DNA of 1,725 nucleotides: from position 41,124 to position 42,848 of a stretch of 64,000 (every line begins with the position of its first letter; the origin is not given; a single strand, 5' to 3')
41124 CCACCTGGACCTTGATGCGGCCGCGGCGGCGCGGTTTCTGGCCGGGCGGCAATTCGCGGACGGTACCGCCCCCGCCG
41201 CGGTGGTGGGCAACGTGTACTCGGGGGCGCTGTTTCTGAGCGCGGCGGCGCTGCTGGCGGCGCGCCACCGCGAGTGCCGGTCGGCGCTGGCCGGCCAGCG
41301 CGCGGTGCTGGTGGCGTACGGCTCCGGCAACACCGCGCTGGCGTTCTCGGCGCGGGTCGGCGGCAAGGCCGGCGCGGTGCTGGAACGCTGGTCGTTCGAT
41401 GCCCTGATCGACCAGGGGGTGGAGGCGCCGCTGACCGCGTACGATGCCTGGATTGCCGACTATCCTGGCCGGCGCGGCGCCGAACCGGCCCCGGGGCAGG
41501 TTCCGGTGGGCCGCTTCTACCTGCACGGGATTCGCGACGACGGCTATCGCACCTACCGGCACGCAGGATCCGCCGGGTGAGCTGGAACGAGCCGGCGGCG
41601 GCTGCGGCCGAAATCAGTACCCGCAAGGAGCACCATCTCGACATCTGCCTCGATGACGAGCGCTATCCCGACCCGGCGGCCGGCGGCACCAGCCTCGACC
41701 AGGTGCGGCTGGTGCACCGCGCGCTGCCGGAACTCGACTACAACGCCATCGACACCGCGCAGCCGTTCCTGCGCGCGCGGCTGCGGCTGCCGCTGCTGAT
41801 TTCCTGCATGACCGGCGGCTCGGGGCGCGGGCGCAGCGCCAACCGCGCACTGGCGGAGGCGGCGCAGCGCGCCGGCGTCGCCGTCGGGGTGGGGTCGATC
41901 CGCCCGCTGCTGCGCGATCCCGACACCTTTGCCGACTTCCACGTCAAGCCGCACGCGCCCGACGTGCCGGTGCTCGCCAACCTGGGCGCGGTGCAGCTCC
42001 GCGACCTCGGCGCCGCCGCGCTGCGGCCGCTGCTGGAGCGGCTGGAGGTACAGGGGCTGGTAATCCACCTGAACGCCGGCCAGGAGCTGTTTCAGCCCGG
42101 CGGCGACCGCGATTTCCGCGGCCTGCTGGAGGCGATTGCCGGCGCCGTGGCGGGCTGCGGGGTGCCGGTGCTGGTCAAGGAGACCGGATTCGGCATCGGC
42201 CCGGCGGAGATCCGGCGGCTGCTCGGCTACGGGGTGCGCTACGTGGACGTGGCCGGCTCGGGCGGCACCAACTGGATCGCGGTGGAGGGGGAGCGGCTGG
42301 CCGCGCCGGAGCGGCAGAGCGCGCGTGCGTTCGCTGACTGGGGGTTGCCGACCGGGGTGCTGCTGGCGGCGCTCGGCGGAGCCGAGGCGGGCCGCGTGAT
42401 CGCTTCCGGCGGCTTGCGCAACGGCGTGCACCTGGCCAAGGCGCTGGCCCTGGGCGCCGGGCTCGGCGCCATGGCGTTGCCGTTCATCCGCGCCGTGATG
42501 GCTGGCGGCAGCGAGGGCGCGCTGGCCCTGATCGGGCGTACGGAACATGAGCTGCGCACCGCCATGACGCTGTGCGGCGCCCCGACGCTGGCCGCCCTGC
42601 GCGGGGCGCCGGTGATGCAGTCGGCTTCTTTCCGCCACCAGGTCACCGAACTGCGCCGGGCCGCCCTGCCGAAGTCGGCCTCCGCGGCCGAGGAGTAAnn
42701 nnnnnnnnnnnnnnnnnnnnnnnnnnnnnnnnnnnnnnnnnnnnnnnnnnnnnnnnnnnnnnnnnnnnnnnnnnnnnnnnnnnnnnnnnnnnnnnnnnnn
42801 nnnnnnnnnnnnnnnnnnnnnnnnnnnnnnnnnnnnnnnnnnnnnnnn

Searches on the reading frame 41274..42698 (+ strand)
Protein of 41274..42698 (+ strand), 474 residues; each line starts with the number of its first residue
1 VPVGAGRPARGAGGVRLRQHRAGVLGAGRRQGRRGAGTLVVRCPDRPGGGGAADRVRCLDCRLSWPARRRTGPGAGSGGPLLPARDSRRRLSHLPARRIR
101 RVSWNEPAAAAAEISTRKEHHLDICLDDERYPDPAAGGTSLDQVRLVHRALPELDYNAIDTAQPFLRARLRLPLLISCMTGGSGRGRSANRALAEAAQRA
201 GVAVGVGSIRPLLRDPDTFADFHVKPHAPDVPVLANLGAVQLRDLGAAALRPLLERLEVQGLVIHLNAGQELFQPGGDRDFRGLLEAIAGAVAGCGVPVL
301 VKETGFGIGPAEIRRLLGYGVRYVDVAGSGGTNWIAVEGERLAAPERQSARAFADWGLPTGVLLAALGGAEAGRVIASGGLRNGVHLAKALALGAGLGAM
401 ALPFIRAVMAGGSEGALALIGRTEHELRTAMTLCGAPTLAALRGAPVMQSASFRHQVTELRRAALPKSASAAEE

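Call 50: search_protein_families(library=ncbifam, proteins=[window:41274-42698:+], max_evalue=1e-10)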
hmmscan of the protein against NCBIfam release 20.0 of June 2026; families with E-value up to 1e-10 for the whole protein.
window:41274-42698:+ (474 aa): 1 family
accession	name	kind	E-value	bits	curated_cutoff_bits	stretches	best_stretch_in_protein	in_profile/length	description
TIGR02151.1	IPP_isom_2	equivalog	2.4e-96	322.6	281.3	1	116-449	1-336/338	type 2 isopentenyl-diphosphate Delta-isomerase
